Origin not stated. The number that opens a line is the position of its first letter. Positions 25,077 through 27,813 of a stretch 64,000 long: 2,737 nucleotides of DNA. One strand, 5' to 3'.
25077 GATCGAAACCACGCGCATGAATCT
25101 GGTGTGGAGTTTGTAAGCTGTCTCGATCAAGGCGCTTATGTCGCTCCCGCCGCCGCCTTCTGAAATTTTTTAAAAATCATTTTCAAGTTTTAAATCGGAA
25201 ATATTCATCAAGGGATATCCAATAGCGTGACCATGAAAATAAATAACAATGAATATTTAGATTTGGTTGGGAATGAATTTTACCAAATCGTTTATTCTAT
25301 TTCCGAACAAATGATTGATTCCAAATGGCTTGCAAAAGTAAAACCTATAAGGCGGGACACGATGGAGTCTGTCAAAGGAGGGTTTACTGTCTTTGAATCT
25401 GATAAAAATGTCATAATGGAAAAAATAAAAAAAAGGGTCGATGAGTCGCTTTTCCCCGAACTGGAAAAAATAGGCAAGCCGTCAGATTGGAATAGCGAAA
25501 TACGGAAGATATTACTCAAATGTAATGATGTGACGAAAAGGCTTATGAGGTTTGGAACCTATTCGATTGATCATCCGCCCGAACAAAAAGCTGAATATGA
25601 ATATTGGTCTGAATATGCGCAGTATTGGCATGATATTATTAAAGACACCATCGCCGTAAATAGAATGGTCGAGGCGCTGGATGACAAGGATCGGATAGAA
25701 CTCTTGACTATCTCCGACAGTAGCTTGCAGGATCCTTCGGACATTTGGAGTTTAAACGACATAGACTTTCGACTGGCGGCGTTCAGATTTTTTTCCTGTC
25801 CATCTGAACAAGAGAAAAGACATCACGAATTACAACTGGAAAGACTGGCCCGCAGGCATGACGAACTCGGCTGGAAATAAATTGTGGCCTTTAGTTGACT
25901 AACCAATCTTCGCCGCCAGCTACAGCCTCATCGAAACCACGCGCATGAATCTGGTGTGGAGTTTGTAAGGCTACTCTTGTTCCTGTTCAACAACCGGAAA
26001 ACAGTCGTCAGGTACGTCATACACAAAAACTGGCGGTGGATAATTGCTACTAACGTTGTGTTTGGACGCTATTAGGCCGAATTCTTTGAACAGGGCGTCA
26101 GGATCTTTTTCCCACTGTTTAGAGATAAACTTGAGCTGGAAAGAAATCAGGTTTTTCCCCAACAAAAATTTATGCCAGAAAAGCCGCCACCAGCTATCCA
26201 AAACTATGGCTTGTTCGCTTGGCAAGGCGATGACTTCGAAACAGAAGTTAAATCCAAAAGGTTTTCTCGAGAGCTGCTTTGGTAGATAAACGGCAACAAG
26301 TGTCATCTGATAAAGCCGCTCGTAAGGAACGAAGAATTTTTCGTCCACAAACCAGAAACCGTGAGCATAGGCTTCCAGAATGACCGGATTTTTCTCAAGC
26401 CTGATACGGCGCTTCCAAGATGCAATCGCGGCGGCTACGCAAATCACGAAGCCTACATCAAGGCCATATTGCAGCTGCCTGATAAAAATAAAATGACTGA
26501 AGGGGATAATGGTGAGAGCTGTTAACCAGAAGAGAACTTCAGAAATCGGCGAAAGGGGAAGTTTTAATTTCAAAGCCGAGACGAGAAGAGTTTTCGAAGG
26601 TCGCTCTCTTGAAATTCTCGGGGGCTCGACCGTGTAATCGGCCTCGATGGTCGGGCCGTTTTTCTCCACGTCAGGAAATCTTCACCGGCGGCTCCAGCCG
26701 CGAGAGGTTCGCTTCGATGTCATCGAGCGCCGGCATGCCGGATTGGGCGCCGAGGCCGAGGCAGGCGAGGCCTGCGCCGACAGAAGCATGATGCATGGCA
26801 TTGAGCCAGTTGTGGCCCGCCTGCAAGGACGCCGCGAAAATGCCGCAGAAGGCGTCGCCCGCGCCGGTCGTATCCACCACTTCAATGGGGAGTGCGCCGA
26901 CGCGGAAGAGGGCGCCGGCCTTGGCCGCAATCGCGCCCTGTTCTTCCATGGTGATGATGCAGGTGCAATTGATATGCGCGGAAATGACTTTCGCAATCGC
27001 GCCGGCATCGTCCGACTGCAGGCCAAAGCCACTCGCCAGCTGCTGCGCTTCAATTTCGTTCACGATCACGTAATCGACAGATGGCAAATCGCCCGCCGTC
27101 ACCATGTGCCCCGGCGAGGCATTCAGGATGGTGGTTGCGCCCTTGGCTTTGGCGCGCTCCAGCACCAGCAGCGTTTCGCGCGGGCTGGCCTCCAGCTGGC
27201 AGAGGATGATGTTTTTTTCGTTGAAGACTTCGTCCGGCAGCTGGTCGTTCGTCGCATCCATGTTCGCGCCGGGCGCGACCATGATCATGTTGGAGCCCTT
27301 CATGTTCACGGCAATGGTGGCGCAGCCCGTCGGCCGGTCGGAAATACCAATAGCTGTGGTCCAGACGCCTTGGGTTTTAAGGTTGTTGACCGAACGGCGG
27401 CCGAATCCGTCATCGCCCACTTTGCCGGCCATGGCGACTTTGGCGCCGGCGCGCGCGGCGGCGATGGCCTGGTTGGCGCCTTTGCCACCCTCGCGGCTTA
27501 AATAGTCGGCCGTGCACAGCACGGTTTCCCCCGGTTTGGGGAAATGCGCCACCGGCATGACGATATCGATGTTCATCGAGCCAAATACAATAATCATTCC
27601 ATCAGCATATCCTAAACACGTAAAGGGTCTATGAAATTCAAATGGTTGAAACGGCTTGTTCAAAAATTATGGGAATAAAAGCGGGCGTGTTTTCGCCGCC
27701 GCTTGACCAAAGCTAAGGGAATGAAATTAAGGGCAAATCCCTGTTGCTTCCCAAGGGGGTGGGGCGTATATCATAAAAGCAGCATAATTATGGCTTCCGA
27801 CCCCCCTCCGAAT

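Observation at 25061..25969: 57-bp duplication of a gene's 3' end brackets an 795-bp low-GC insertion (att-like scar without integrase)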

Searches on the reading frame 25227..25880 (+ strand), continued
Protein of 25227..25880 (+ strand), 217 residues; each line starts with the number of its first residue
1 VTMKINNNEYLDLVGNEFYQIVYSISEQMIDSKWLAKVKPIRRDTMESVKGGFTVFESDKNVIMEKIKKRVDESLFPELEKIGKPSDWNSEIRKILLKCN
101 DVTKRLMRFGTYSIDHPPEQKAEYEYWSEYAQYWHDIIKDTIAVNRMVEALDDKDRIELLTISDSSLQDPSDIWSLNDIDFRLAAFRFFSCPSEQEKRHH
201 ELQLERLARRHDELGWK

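Call 90: fold_search(model_id=the predicted structure, library=viral)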
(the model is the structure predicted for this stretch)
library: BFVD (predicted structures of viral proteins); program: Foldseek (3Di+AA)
matches with E <= 10: 947; with E <= 0.001: 0
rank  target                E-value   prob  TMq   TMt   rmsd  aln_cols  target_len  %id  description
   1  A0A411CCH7            1.8e-02  0.94  0.27  0.29  13.5       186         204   15  Uncharacterized protein [Mycobacterium phage NoodleTree]
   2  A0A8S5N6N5            4.0e-02  0.23  0.17  0.08  58.6       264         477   11  STRUCTURAL MAINTENANCE OF CHROMOSOMES PROTEIN [Siphoviridae sp. ctfWC31]
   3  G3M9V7                5.8e-02  0.98  0.22  0.45   6.2        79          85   10  Gp216 [Bacillus phage G]
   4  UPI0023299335         6.8e-02  1.00  0.26  0.23   2.7        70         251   17  (no name look-up for this kind of identifier)
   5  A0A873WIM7            6.8e-02  0.97  0.25  0.48   8.7        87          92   13  Uncharacterized protein [Klebsiella phage Miami]
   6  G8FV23                1.0e-01  0.84  0.20  0.30  11.0       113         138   10  Uncharacterized protein [Pediococcus phage cIP1]
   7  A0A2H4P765            1.1e-01  0.23  0.19  0.21  23.7       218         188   13  Uncharacterized protein [Pseudomonas phage nickie]
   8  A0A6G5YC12            1.3e-01  0.99  0.25  0.37   7.9        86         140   13  (no name in the UniProt tables at hand)
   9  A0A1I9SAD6            1.3e-01  0.92  0.28  0.45  15.4       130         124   14  Uncharacterized protein [Rhodococcus phage Weasels2]
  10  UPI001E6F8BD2         1.4e-01  1.00  0.27  0.71   2.7        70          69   11  (no name look-up for this kind of identifier)
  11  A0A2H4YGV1            1.4e-01  0.97  0.22  0.44   4.4        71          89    8  Uncharacterized protein [Citrobacter phage CF1 ERZ-2017]
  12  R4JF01                1.4e-01  0.87  0.18  0.34   8.7        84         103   10  Uncharacterized protein [Bacillus phage SIOphi]
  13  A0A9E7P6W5            1.5e-01  1.00  0.24  0.50   3.4        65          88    3  (no name in the UniProt tables at hand)
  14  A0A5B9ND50            1.7e-01  0.95  0.23  0.38   4.9        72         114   12  Uncharacterized protein [Proteus phage Saba]
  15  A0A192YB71            1.7e-01  0.91  0.21  0.50   9.0        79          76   14  Uncharacterized protein [Morganella phage vB_MmoP_MP2]
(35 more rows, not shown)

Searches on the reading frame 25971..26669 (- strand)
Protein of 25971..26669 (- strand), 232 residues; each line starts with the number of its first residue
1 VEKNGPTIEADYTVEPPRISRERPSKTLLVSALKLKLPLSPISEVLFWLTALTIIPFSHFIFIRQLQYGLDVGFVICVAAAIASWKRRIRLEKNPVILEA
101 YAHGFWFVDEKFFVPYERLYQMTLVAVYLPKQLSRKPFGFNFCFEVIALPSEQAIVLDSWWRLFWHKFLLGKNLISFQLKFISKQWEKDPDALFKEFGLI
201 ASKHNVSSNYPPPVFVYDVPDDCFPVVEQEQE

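Call 7: search_protein_families(library=pfam, proteins=[window:25971-26669:-], max_evalue=0.01)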
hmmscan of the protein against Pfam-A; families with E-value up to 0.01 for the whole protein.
window:25971-26669:- (232 aa): 0 families

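Call 8: search_protein_families(library=phrogs, proteins=[window:25971-26669:-], max_evalue=0.01)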
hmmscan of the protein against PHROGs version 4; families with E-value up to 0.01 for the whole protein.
window:25971-26669:- (232 aa): 0 families

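Call 18: find_homologous_proteins(query=window:25971-26669:-, max_evalue=0.001)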
Query window:25971-26669:- (232 aa): 1 proteins with E <= 0.001 among 156 candidates.
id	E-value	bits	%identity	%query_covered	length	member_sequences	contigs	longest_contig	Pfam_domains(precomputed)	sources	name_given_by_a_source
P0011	5.6e-131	454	100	86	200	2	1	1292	-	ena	-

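Call 40: search_protein_families(library=padloc, proteins=[window:25971-26669:-], max_evalue=0.1)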
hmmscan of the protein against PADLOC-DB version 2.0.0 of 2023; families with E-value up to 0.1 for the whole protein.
window:25971-26669:- (232 aa): 0 families

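Call 41: search_protein_families(library=ncbifam, proteins=[window:25971-26669:-], max_evalue=0.1)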
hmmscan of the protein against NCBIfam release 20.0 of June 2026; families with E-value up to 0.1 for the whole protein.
window:25971-26669:- (232 aa): 0 families

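Call 72: find_encoding_contigs(protein=P0011, flank=5000, max_places=10)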
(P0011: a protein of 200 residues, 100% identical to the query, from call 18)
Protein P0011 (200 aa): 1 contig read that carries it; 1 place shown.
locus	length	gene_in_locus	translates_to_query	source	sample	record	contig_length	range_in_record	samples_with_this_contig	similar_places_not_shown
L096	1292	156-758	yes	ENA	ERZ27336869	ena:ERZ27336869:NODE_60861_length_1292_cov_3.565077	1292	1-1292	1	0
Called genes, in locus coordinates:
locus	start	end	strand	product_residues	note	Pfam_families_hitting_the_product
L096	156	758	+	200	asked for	-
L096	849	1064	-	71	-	-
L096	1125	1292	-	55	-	?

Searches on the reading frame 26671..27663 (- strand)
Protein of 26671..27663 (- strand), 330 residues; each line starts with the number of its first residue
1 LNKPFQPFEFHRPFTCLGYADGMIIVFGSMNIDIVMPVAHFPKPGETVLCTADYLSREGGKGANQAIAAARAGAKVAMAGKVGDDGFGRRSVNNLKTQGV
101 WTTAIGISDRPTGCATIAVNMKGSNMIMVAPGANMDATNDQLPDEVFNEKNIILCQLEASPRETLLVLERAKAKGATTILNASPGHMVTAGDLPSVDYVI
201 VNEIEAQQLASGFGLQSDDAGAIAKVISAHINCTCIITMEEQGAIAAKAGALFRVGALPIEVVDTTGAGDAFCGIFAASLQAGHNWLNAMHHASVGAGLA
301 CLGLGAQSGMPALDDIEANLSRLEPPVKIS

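Call 7: search_protein_families(library=pfam, proteins=[window:26671-27663:-], max_evalue=0.01)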
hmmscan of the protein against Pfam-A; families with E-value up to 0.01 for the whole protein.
window:26671-27663:- (330 aa): 2 families
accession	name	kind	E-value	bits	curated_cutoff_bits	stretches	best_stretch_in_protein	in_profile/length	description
PF00294.29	PfkB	-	1.6e-45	156.2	25.8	1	23-312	3-301/302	pfkB family carbohydrate kinase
PF08543.17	Phos_pyr_kin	-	0.0037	17.1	27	1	177-294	101-225/246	Phosphomethylpyrimidine kinase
